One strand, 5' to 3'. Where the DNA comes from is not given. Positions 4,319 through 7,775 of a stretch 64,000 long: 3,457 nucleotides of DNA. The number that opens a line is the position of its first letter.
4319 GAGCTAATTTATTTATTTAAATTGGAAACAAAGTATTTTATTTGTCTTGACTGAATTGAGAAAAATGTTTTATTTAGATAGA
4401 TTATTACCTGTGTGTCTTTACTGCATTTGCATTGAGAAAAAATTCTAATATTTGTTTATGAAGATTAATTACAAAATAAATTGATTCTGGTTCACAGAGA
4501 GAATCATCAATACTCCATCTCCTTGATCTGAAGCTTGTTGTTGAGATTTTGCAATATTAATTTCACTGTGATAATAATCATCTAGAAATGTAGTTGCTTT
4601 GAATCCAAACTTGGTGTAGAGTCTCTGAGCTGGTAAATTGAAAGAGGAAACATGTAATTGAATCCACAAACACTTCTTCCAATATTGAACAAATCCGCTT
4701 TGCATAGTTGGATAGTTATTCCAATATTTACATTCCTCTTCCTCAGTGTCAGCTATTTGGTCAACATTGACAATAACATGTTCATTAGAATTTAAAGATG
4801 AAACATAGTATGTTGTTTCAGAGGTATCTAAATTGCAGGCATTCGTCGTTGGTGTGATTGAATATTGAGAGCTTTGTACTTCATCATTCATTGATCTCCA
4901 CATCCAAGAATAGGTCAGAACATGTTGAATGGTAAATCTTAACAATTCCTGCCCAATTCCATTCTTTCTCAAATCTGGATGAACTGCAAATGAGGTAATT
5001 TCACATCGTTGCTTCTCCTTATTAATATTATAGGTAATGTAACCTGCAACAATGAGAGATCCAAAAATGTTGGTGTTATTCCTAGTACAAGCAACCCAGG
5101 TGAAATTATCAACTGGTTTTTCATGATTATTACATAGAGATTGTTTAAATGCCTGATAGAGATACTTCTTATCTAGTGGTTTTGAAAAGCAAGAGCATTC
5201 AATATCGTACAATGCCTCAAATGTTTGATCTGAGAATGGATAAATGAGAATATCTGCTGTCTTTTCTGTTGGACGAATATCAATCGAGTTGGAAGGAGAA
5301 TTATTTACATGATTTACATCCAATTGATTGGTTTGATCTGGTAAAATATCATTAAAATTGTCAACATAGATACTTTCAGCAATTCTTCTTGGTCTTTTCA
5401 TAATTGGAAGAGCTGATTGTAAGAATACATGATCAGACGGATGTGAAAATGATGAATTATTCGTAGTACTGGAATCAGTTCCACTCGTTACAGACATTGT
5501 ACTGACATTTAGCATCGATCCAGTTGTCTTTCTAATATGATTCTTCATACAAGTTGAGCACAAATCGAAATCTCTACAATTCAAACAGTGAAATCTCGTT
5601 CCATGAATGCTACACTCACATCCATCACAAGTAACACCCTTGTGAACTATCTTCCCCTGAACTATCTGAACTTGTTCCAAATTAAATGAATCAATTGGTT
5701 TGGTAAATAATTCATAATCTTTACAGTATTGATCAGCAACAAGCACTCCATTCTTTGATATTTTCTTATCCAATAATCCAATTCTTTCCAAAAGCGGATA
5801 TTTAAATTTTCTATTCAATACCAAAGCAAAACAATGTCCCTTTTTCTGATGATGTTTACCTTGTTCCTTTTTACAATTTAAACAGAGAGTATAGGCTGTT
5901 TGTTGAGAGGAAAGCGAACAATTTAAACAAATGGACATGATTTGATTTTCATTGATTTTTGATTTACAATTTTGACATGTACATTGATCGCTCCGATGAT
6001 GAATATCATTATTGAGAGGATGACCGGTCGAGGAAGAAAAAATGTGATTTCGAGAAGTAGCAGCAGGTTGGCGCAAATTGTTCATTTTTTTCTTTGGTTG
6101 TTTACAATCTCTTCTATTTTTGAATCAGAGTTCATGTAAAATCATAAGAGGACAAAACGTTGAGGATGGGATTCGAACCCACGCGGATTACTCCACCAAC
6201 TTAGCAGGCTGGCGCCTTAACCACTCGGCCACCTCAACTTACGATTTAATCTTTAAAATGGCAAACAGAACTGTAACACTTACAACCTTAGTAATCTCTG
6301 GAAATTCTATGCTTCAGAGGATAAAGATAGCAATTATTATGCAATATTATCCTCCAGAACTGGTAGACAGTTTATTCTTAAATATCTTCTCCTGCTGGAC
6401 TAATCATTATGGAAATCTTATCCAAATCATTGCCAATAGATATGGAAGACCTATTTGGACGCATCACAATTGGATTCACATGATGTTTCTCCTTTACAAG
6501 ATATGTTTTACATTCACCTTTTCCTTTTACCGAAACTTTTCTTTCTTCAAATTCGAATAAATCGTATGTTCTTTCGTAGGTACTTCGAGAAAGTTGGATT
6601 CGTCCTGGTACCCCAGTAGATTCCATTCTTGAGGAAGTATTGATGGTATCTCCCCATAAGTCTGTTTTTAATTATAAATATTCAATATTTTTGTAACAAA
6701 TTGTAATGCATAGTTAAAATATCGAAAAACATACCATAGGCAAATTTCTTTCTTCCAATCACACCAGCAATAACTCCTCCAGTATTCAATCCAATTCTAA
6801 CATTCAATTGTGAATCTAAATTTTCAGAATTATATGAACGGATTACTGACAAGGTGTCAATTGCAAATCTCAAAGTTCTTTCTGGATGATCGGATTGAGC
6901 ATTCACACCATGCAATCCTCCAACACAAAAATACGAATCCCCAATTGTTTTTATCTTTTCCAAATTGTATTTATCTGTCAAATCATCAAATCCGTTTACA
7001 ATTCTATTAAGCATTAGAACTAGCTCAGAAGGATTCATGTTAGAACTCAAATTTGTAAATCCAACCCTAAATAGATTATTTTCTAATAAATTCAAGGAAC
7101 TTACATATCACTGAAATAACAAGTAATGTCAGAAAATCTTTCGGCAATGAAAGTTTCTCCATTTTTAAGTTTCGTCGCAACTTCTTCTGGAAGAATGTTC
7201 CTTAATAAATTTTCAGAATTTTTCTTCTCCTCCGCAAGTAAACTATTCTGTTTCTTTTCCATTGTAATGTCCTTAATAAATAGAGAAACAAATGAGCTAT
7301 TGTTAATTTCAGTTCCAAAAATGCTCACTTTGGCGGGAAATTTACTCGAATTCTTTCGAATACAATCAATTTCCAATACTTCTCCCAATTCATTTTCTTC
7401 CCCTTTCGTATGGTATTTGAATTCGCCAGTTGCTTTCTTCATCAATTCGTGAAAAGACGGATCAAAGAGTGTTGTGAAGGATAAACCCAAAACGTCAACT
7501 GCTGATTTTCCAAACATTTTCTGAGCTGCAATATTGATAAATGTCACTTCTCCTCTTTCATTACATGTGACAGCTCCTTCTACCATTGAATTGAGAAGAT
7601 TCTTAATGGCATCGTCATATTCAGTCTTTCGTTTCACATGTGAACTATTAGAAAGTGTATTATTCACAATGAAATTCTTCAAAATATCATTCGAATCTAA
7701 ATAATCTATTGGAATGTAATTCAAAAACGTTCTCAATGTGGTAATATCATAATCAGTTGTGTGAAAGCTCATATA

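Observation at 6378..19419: Two structurally different membrane class III nucleotidyl cyclases on the same strand within 13 kb, flanking a ZnT-like transporter and a WD40 gene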

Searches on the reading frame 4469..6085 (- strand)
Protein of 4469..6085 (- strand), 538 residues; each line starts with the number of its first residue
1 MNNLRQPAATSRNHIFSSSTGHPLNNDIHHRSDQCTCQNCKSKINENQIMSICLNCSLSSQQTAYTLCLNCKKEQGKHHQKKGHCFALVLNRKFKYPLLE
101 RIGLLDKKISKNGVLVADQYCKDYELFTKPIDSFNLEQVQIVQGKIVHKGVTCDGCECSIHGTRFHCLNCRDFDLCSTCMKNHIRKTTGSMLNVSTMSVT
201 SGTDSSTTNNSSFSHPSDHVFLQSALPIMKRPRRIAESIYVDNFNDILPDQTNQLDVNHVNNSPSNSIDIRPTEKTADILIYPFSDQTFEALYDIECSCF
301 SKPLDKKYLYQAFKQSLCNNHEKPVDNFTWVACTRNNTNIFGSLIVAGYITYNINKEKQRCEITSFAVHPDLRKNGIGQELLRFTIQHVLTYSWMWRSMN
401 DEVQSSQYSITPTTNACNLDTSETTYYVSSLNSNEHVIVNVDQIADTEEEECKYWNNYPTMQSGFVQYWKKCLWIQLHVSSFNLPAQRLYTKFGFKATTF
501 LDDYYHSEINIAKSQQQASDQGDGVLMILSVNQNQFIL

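Call 15: list_cluster_members(proteins=[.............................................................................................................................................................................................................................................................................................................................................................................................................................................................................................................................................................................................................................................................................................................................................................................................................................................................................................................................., window:4469-6085:-, window:26807-28672:-])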
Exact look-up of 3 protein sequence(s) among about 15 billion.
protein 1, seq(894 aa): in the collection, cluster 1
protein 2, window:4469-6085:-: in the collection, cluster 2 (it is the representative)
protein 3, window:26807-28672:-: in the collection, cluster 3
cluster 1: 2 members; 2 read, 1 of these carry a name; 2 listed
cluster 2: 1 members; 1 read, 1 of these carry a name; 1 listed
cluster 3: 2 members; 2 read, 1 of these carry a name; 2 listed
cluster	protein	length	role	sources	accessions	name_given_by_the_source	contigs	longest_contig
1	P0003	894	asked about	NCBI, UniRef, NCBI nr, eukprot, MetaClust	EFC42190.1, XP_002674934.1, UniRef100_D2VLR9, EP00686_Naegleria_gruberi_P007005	predicted protein [Naegleria gruberi] | Predicted protein n=1 Tax=Naegleria gruberi TaxID=5762 RepID=D2VLR9_NAEGR | uncharacterized protein NAEGRDRAFT_69877 [Naegleria gruberi]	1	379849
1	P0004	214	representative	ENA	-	-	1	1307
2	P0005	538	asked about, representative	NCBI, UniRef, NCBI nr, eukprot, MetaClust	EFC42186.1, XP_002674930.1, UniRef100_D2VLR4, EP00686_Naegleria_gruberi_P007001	predicted protein [Naegleria gruberi] | Predicted protein n=1 Tax=Naegleria gruberi TaxID=5762 RepID=D2VLR4_NAEGR | uncharacterized protein NAEGRDRAFT_69872 [Naegleria gruberi]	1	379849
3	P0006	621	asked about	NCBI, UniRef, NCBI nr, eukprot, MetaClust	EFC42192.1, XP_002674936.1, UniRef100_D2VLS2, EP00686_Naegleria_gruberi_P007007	Hypothetical protein NAEGRDRAFT_69881 [Naegleria gruberi] | F-box domain-containing protein n=1 Tax=Naegleria gruberi TaxID=5762 RepID=D2VLS2_NAEGR | uncharacterized protein NAEGRDRAFT_69881 [Naegleria gruberi]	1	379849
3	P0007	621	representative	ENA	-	-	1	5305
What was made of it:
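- Tried and rejected: The database representative of gene B's cluster is only a 214-aa fragment (call 15), so absence of hits is weak evidence.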

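Call 18: search_protein_families(library=pfam, max_evalue=0.01, proteins=[window:4469-6085:-])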
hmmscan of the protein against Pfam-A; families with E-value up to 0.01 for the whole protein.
window:4469-6085:- (538 aa): 7 families
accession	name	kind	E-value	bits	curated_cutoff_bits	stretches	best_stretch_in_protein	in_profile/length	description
PF00583.31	Acetyltransf_1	-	1.2e-13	51.7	20.7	1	290-389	2-88/116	Acetyltransferase (GNAT) family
PF00569.23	ZZ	-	1.1e-09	38.4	21.4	1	148-185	2-40/45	Zinc finger, ZZ type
PF13508.13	Acetyltransf_7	-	9.1e-09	36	27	1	344-388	14-55/84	Acetyltransferase (GNAT) domain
PF13673.13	Acetyltransf_10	-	0.00048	20.6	23.6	0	346-389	42-80/128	Acetyltransferase (GNAT) domain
PF14542.12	Acetyltransf_CG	-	0.0076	16.8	30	0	347-389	12-53/80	GCN5-related N-acetyl-transferase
PF03107.22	C1_2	-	0.0084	16.9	26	1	147-180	14-48/48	C1 domain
PF21926.2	FeeM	-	0.0099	16.1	27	0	355-391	75-111/158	N-acyl amino acid synthase FeeM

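Call 40: find_encoding_contigs(protein=P0003, flank=10000, max_places=3)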
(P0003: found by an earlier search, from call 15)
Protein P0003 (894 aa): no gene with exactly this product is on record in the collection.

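Call 41: find_encoding_contigs(protein=window:4469-6085:-, flank=10000, max_places=3)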
Protein window:4469-6085:- (538 aa): no gene with exactly this product is on record in the collection.
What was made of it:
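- Tried and rejected: find_encoding_contigs found no record for two proteins of the window (calls 40, 41).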

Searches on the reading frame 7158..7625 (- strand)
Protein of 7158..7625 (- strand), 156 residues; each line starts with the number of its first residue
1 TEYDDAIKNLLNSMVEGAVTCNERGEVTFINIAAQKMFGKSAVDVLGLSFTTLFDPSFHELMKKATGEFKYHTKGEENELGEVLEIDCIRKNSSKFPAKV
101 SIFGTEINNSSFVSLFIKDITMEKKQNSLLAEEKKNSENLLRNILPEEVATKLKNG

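Call 55: search_solved_structures(query=window:7158-7625:-, max_evalue=0.01, show_alignments=1)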
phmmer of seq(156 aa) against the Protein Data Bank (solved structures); distinct sequences matched with E-value up to 0.01: 12.
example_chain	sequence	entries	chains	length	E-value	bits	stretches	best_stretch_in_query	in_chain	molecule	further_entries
1d06_A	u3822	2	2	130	8.1e-05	26.1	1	4-121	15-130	nitrogen fixation regulatory protein fixL | FIXL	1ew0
1v9y_A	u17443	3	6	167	0.00062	23.3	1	12-127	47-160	Heme pas sensor protein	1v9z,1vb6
1y28_A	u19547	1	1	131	0.0008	22.9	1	7-130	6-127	Sensor protein fixL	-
1dp6_A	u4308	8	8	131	0.0011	22.5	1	7-130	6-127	FIXL PROTEIN | SENSOR PROTEIN FIXL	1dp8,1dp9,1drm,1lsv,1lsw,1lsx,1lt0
2cmn_A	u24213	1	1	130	0.0022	21.5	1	7-130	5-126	SENSOR PROTEIN FIXL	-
1s66_L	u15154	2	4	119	0.0024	21.4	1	13-99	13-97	Hypothetical protein yddU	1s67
10jx_A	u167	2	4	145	0.0036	20.8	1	9-113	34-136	Multi-sensor signal transduction histidine kinase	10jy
9bgv_A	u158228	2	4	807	0.0045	20.5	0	12-127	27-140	Oxygen sensor protein DosP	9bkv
8js5_A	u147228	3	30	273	0.0048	20.4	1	7-132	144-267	Sensor protein FixL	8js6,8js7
9clo_A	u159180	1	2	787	0.0053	20.3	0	14-127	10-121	Oxygen sensor protein DosP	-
9cdr_A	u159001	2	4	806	0.0058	20.1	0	12-126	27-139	Oxygen sensor protein DosP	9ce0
9cmf_A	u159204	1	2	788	0.0069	19.9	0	14-126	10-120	Oxygen sensor protein DosP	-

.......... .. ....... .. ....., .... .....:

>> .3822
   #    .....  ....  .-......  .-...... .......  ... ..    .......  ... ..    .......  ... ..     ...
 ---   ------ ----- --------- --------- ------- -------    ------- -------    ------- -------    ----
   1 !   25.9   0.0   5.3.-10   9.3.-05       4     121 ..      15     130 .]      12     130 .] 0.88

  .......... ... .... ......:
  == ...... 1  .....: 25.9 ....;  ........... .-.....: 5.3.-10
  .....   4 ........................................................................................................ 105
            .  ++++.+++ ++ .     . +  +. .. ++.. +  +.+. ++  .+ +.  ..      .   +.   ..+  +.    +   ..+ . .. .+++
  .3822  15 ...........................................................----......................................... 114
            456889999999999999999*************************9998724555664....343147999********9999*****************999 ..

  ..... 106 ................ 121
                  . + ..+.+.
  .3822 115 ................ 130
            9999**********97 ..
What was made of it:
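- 7263..7580 (-): Gene A cytosolic PAS domain. Call 55: the closest solved PAS domains are FixL and DosP.
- Closest known: FixL / DosP heme-PAS sensors. Same: They are the closest solved PAS domains to gene A's, at 8e-5 to 7e-3 (call 55).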
